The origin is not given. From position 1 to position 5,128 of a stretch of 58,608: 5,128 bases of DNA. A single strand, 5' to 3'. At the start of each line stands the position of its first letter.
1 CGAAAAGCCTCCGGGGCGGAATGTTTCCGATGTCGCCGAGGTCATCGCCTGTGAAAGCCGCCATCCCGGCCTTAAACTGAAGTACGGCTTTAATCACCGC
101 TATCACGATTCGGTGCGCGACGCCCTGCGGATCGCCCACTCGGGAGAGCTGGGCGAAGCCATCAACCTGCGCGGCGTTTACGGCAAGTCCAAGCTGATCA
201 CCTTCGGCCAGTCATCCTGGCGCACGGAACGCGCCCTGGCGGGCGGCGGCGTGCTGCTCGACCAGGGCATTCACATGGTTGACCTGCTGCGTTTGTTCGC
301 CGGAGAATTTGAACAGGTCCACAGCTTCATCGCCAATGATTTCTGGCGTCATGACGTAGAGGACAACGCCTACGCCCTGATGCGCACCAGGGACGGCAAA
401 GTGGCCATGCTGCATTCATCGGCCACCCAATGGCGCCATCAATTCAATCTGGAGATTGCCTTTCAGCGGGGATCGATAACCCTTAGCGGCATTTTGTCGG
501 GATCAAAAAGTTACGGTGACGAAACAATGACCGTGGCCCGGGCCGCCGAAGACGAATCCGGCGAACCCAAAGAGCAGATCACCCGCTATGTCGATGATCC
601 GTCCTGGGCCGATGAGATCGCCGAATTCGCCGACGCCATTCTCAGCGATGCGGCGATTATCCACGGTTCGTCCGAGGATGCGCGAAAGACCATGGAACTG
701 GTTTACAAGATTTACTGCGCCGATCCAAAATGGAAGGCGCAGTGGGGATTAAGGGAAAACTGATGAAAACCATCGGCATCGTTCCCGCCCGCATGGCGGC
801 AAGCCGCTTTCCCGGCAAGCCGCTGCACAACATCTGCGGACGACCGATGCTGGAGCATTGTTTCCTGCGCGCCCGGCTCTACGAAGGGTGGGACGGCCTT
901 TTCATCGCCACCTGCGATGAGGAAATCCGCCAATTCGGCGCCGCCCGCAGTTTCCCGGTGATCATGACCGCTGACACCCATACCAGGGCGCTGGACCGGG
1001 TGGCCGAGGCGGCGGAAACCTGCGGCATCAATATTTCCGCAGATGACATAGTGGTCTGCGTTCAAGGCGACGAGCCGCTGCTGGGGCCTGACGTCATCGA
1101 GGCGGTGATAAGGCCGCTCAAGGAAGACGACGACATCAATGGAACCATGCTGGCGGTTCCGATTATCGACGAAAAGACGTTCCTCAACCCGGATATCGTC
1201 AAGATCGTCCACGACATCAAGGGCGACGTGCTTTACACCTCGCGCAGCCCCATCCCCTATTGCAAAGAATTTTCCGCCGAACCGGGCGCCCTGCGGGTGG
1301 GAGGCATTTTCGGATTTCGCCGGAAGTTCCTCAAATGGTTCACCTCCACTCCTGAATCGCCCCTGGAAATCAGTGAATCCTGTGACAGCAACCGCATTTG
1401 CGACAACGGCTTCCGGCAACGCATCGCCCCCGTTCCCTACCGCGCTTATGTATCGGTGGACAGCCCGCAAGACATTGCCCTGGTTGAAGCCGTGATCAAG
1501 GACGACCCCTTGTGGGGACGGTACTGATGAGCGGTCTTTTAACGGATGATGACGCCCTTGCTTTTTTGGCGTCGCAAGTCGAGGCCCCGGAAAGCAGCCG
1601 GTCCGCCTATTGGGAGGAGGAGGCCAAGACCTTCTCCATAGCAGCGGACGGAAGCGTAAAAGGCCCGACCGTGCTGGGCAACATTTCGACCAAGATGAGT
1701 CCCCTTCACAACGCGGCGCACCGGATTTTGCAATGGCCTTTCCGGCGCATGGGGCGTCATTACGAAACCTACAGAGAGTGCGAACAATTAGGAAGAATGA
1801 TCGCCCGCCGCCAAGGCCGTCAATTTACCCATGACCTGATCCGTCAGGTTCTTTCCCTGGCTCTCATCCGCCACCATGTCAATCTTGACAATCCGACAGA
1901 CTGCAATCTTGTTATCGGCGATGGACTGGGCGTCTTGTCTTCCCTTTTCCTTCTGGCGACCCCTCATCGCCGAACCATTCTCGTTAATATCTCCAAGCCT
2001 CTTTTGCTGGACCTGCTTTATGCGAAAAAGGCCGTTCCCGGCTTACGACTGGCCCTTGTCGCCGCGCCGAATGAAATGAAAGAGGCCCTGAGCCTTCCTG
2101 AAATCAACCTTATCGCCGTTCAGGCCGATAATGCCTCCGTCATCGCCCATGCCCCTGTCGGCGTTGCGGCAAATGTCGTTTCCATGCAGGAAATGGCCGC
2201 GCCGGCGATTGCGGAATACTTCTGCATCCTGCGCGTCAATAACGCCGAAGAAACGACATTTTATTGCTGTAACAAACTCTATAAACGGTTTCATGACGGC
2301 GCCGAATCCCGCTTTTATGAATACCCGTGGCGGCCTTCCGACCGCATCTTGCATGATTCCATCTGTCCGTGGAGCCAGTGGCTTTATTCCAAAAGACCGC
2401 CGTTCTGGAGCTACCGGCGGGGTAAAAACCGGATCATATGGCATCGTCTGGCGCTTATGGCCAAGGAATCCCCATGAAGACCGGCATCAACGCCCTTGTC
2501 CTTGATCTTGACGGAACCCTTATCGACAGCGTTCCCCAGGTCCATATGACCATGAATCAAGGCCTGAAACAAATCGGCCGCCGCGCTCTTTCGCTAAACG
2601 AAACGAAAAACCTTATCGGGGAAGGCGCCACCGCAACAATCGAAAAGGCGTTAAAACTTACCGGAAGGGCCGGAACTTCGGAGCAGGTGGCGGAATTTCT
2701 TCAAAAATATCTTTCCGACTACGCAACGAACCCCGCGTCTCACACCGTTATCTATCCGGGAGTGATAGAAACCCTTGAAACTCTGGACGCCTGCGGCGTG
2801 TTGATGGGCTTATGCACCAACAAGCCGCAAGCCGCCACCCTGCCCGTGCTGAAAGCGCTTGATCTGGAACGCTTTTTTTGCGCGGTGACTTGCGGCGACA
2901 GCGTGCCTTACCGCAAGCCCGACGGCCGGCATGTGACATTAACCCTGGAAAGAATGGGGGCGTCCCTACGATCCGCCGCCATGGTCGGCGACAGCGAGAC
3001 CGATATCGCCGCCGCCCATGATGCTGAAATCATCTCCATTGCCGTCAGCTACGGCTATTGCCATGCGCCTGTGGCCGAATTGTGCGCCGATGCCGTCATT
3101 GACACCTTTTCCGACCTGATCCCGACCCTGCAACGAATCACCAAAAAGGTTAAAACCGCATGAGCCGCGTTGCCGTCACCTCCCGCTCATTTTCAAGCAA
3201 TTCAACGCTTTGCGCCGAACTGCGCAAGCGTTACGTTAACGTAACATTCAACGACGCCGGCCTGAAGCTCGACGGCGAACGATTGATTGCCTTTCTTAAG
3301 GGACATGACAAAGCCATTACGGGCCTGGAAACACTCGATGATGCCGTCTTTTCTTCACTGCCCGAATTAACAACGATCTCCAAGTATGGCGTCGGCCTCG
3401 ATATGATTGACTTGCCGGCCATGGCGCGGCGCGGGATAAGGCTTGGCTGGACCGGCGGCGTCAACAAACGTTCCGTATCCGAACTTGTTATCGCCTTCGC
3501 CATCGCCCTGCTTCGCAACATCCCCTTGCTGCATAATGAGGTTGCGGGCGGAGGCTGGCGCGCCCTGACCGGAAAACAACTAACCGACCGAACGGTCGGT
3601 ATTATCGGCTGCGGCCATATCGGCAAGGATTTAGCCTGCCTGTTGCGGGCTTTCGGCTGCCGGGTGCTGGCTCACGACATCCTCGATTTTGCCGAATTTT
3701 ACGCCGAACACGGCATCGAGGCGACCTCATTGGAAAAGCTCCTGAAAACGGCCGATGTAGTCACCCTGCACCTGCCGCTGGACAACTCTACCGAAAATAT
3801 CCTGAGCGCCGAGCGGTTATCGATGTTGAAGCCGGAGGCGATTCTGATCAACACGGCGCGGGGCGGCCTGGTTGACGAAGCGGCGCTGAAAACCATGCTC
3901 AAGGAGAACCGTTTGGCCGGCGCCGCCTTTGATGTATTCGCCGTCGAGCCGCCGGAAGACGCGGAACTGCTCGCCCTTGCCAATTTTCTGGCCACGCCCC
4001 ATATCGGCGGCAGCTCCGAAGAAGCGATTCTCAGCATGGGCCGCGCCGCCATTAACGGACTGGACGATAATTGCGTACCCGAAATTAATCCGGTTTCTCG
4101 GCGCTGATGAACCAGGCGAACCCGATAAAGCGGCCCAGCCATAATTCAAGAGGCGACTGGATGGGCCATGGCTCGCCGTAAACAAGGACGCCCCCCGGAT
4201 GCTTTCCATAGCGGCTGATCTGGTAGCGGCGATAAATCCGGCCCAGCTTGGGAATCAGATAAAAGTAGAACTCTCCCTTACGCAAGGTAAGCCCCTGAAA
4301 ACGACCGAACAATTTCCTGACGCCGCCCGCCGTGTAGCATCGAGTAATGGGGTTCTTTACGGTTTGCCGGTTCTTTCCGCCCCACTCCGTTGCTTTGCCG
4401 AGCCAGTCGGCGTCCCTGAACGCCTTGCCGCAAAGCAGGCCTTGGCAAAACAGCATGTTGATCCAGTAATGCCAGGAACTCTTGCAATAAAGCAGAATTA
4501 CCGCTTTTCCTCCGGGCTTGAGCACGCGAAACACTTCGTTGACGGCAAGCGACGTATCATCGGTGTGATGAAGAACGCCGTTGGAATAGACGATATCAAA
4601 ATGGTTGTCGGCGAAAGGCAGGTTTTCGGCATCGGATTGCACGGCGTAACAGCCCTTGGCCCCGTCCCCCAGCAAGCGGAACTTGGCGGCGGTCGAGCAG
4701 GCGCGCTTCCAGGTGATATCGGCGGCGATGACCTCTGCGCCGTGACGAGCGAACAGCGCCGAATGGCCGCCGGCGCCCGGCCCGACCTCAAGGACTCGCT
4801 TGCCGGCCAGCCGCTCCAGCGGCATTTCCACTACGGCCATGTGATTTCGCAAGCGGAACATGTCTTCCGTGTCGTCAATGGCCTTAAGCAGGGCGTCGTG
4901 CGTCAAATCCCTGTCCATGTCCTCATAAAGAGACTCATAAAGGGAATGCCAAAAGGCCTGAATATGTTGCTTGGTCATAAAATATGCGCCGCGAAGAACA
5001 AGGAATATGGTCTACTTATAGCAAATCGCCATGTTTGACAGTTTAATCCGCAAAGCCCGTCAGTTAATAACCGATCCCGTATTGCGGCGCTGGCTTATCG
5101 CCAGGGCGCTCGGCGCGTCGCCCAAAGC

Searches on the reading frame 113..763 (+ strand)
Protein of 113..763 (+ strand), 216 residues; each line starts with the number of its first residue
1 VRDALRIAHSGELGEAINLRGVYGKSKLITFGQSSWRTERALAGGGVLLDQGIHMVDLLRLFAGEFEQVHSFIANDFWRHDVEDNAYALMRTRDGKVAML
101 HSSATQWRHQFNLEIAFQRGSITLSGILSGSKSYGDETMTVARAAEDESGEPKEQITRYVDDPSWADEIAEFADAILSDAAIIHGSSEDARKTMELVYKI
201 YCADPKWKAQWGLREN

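Call 8: search_protein_families(library=pfam, proteins=[window:113-763:+], max_evalue=0.001)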
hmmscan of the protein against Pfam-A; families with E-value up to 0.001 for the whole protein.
window:113-763:+ (216 aa): 2 families
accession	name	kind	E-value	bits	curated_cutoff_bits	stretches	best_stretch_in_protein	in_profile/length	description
PF22725.1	GFO_IDH_MocA_C3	-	6.6e-25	87.9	27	1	3-122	3-123/124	GFO/IDH/MocA C-terminal domain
PF02894.22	GFO_IDH_MocA_C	-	2.6e-13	50.7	22.9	1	35-178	31-181/218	Oxidoreductase family, C-terminal alpha/beta domain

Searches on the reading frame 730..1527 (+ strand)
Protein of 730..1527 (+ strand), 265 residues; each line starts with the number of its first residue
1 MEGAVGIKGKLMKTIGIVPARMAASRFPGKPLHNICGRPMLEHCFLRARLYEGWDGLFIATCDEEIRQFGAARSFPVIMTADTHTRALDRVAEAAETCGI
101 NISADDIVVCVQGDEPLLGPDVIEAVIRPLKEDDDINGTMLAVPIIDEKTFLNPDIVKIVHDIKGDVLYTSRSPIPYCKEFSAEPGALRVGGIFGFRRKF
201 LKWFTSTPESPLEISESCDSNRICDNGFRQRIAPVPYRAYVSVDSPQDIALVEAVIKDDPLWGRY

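Call 7: search_protein_families(library=pfam, proteins=[window:730-1527:+], max_evalue=0.001)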
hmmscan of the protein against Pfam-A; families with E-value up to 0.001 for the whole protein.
window:730-1527:+ (265 aa): 2 families
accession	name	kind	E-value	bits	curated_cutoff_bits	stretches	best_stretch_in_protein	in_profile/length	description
PF02348.25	CTP_transf_3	-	2.7e-40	138.9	22.6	1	15-225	1-212/217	Cytidylyltransferase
PF12804.13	NTP_transf_3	-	1.5e-08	35.4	27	1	29-135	15-117/160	MobA-like NTP transferase domain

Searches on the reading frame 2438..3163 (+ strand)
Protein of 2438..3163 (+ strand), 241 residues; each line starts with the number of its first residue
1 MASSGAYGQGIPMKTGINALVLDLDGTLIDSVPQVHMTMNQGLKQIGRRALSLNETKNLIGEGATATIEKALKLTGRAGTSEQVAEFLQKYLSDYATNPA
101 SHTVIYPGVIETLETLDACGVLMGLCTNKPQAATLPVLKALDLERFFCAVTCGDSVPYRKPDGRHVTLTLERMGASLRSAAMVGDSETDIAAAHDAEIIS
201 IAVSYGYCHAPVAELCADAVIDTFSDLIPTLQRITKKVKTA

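Call 7: search_protein_families(library=pfam, proteins=[window:2438-3163:+], max_evalue=0.001)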
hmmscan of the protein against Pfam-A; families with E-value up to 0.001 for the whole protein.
window:2438-3163:+ (241 aa): 5 families
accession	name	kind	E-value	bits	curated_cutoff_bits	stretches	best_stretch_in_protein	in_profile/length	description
PF13419.12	HAD_2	-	5.2e-32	111.8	23.8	1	21-203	2-178/178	Haloacid dehalogenase-like hydrolase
PF00702.32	Hydrolase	-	8.1e-27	95.3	26.4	1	17-196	1-190/191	haloacid dehalogenase-like hydrolase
PF13242.12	Hydrolase_like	-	1.6e-09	38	22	1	158-227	2-75/75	HAD-hyrolase-like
PF12710.13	HAD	-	8.8e-09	36.5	27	1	21-193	2-188/189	haloacid dehalogenase-like hydrolase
PF08282.18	Hydrolase_3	-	0.00025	21.3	20.9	0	20-46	1-27/255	haloacid dehalogenase-like hydrolase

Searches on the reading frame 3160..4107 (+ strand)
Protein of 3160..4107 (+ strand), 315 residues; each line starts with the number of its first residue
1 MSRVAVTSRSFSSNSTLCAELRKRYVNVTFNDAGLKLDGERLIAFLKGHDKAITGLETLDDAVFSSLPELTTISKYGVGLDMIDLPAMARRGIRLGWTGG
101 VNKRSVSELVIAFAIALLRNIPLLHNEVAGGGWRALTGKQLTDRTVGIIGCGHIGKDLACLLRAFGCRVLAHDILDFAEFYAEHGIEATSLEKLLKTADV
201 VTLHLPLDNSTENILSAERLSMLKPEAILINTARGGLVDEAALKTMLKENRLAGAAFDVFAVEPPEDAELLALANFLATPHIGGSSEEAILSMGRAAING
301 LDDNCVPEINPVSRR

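Call 7: search_protein_families(library=pfam, proteins=[window:3160-4107:+], max_evalue=0.001)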
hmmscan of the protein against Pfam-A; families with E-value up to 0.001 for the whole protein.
window:3160-4107:+ (315 aa): 5 families
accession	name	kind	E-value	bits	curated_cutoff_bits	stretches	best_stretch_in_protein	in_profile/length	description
PF02826.25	2-Hacid_dh_C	-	4.9e-55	186.1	25.1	1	112-283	2-178/178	D-isomer specific 2-hydroxyacid dehydrogenase, NAD binding domain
PF00389.36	2-Hacid_dh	-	4.5e-17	62.4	24.6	1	18-301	12-120/134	D-isomer specific 2-hydroxyacid dehydrogenase, catalytic domain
PF03446.21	NAD_binding_2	-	3.3e-06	27.7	21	1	145-249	1-109/161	NAD binding domain of 6-phosphogluconate dehydrogenase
PF07991.19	KARI_N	-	1.8e-05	24.8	20.6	1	141-229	2-91/165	Acetohydroxy acid isomeroreductase, NADPH-binding domain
PF00670.27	AdoHcyase_NAD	-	2.3e-05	25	27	1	141-234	21-111/162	S-adenosyl-L-homocysteine hydrolase, NAD binding domain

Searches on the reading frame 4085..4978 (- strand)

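Call 72: search_protein_families(library=pfam, proteins=[window:4085-4978:-], max_evalue=0.0001)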
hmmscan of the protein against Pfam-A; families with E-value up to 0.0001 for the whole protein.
window:4085-4978:- (297 aa): 7 families
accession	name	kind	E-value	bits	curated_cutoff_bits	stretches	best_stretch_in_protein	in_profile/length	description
PF08241.18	Methyltransf_11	-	4e-22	79.1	21.2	1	63-161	1-95/95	Methyltransferase domain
PF13649.12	Methyltransf_25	-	3.6e-17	63.3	27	1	62-157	1-97/97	Methyltransferase domain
PF13847.12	Methyltransf_31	-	1.2e-14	54.7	27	1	59-165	4-113/145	Methyltransferase domain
PF13489.12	Methyltransf_23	-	3.2e-13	50.2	27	1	52-191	16-124/164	Methyltransferase domain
PF08242.18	Methyltransf_12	-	1.6e-12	48.4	30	1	63-158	1-97/98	Methyltransferase domain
PF01209.24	Ubie_methyltran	-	9.7e-11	41.9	20.1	1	55-167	44-157/233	ubiE/COQ5 methyltransferase family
PF08003.17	Methyltransf_9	-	7.3e-06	25.6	23.8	1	50-160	107-216/315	Protein of unknown function (DUF1698)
